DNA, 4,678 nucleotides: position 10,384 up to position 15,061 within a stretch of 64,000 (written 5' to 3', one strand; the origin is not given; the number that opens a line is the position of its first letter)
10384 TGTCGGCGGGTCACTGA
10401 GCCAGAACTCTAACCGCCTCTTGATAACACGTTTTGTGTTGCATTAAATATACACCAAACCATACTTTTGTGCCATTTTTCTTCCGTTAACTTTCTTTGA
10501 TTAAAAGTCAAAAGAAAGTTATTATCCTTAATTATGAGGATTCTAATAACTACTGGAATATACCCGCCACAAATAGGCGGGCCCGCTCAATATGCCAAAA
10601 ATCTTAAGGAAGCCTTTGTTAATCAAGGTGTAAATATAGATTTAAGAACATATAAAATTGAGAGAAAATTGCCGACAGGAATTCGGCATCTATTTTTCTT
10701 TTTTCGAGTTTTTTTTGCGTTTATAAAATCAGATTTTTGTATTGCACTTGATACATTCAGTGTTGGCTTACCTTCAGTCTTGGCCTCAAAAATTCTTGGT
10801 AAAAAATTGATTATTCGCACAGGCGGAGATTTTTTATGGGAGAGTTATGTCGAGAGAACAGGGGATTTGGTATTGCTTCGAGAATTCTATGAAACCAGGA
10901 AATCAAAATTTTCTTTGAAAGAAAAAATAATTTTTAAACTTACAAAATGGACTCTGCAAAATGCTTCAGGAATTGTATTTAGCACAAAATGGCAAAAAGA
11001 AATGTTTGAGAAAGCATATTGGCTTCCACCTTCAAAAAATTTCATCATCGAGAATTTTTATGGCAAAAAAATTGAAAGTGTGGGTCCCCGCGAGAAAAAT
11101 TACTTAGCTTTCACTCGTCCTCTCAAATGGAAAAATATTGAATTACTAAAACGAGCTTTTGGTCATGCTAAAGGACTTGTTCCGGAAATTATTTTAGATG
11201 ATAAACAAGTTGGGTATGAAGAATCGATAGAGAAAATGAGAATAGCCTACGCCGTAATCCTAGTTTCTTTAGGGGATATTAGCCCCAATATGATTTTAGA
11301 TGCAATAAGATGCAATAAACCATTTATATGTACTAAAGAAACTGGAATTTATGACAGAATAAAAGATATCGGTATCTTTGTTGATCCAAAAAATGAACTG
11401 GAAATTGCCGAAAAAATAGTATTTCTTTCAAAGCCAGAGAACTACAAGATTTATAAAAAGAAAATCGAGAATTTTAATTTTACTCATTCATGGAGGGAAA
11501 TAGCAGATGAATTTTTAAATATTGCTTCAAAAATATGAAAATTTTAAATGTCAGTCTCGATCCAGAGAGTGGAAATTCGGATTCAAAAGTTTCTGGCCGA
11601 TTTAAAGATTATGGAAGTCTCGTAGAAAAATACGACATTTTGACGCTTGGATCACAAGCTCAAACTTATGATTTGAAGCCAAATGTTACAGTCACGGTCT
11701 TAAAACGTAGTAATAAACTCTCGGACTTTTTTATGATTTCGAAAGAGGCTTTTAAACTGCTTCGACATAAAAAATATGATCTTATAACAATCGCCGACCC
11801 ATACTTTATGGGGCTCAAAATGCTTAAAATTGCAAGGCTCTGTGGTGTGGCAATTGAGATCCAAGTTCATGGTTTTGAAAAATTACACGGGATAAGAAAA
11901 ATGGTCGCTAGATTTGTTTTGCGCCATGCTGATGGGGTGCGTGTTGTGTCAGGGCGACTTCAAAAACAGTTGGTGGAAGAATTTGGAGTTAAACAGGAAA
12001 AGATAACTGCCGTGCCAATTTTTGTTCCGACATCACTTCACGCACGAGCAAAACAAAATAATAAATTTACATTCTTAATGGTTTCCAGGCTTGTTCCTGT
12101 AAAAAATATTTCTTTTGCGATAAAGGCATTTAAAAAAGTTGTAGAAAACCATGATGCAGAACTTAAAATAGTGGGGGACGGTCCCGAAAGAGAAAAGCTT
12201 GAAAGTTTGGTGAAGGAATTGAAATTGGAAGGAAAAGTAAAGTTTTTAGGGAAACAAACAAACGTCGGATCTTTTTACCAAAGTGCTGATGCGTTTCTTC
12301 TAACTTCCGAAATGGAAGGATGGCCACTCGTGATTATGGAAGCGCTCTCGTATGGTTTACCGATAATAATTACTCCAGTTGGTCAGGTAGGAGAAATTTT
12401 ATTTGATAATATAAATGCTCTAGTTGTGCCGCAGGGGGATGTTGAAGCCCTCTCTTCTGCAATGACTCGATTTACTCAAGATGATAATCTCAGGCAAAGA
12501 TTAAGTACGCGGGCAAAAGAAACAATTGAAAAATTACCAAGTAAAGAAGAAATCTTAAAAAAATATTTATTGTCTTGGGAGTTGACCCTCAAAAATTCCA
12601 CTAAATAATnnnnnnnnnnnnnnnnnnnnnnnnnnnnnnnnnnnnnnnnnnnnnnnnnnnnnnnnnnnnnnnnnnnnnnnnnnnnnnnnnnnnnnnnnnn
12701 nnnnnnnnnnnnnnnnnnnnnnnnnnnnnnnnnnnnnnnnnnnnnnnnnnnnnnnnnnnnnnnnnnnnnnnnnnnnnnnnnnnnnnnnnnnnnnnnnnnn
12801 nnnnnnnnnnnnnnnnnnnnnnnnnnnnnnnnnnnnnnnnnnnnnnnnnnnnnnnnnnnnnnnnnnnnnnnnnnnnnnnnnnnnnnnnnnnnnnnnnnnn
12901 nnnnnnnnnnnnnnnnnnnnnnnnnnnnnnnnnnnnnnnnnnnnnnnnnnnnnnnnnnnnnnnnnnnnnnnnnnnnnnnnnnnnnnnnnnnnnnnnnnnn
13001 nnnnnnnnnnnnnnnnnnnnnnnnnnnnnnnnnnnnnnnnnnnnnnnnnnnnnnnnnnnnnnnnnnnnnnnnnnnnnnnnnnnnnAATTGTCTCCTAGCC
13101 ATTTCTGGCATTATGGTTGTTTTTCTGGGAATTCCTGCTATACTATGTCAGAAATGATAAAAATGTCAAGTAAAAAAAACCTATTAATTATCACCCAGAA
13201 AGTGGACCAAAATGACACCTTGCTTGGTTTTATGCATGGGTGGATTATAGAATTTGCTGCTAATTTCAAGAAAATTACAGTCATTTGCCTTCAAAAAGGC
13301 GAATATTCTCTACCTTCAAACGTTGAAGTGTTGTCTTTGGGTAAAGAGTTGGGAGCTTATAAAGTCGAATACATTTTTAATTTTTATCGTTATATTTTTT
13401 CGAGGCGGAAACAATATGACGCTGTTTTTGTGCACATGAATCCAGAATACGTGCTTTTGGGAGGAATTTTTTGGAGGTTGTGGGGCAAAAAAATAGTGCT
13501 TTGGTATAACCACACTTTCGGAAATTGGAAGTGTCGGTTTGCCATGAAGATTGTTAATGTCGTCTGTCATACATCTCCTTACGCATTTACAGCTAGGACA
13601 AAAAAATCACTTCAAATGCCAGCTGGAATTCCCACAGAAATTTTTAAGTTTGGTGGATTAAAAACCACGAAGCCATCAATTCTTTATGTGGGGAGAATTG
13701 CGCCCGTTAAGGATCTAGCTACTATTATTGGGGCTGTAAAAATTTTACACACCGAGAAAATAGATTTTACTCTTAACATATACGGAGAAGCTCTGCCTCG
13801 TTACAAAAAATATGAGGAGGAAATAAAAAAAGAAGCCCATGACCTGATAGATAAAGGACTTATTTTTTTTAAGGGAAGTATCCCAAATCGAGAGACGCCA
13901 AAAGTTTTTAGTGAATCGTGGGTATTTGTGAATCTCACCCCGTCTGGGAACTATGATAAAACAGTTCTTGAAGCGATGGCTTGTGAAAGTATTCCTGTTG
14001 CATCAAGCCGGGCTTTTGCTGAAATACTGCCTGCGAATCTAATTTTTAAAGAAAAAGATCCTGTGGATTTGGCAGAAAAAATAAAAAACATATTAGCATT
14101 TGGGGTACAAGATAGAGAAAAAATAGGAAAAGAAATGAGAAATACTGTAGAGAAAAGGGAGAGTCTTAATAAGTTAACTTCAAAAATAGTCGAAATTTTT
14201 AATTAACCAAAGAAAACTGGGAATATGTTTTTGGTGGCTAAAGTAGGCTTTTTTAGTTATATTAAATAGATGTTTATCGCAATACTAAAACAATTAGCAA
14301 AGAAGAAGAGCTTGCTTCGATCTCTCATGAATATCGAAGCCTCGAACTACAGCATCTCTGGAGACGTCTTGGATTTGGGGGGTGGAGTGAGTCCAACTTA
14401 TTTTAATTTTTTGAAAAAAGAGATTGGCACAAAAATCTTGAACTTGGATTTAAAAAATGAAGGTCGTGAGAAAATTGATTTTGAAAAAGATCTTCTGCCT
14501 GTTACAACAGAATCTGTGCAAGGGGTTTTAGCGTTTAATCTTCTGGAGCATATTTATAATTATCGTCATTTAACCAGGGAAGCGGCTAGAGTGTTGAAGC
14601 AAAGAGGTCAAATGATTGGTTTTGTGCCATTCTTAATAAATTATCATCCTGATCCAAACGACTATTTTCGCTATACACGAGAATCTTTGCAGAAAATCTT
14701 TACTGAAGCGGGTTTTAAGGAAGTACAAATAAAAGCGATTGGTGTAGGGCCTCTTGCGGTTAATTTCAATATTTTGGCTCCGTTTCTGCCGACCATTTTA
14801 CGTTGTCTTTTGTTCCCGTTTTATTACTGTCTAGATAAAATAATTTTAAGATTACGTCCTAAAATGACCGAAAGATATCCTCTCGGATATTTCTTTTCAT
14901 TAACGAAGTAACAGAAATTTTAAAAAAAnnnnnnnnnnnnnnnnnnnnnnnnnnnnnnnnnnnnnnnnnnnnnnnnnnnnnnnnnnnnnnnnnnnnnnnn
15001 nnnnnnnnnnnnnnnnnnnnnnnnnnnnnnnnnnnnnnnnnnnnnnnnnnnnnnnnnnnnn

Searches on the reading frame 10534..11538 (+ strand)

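Call 10: search_protein_families(library=pfam, proteins=[window:10534-11538:+])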
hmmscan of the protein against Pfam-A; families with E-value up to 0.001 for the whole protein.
window:10534-11538:+ (334 aa): 2 families
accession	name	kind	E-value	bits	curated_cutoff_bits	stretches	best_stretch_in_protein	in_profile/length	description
PF13692.12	Glyco_trans_1_4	-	0.00013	22.7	27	1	229-298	68-139/142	Glycosyl transferases group 1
PF13439.12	Glyco_transf_4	-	0.00021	21.8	28.5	0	124-174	114-164/170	Glycosyltransferase Family 4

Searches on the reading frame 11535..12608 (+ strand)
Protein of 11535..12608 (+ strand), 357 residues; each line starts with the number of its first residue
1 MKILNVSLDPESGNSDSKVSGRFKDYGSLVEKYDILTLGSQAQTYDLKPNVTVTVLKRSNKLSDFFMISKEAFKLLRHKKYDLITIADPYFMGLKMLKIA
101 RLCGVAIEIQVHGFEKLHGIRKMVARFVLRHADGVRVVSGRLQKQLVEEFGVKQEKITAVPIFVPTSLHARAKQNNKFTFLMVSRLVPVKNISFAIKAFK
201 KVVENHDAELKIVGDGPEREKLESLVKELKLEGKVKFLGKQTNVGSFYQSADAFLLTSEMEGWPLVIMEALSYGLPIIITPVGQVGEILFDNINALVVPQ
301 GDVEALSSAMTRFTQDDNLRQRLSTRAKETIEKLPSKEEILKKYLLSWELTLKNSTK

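Call 10: search_protein_families(library=pfam, proteins=[window:11535-12608:+])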
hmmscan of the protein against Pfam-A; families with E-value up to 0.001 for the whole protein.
window:11535-12608:+ (357 aa): 6 families
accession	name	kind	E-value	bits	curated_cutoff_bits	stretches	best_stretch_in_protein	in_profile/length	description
PF00534.26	Glycos_transf_1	-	1.2e-42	145.8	26.4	1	172-329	10-171/172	Glycosyl transferases group 1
PF13692.12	Glyco_trans_1_4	-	9.7e-34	117.1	27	1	178-316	2-142/142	Glycosyl transferases group 1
PF20706.3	GT4-conflict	-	3.8e-13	49.6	26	1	124-336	139-360/385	Family 4 Glycosyltransferase in conflict systems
PF13439.12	Glyco_transf_4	-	1.4e-11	45.2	28.5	1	56-167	48-169/170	Glycosyltransferase Family 4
PF13579.12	Glyco_trans_4_4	-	2.6e-07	31.5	29.7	1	38-161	26-156/158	Glycosyl transferase 4-like domain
PF13524.12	Glyco_trans_1_2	-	0.00017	22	25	1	222-333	27-131/144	Glycosyl transferase-like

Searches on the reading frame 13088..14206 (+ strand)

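Call 10: search_protein_families(library=pfam, proteins=[window:13088-14206:+])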
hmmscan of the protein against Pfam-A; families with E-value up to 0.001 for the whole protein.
window:13088-14206:+ (372 aa): 3 families
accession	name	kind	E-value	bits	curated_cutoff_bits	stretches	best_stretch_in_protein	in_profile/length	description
PF00534.26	Glycos_transf_1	-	9.9e-17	61.4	26.4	1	184-352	4-171/172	Glycosyl transferases group 1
PF13692.12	Glyco_trans_1_4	-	6.6e-15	56.1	27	1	196-336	2-140/142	Glycosyl transferases group 1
PF13524.12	Glyco_trans_1_2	-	6.8e-06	26.5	25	1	225-360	13-135/144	Glycosyl transferase-like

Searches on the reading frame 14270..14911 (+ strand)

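Call 10: search_protein_families(library=pfam, proteins=[window:14270-14911:+])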
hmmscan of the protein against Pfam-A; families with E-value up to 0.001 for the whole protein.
window:14270-14911:+ (213 aa): 2 families
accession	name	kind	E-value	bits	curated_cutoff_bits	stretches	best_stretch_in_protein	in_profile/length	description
PF13489.12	Methyltransf_23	-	8.9e-07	29.2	27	1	30-152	23-162/164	Methyltransferase domain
PF08241.18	Methyltransf_11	-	2.3e-05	25.4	21.2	1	69-116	49-94/95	Methyltransferase domain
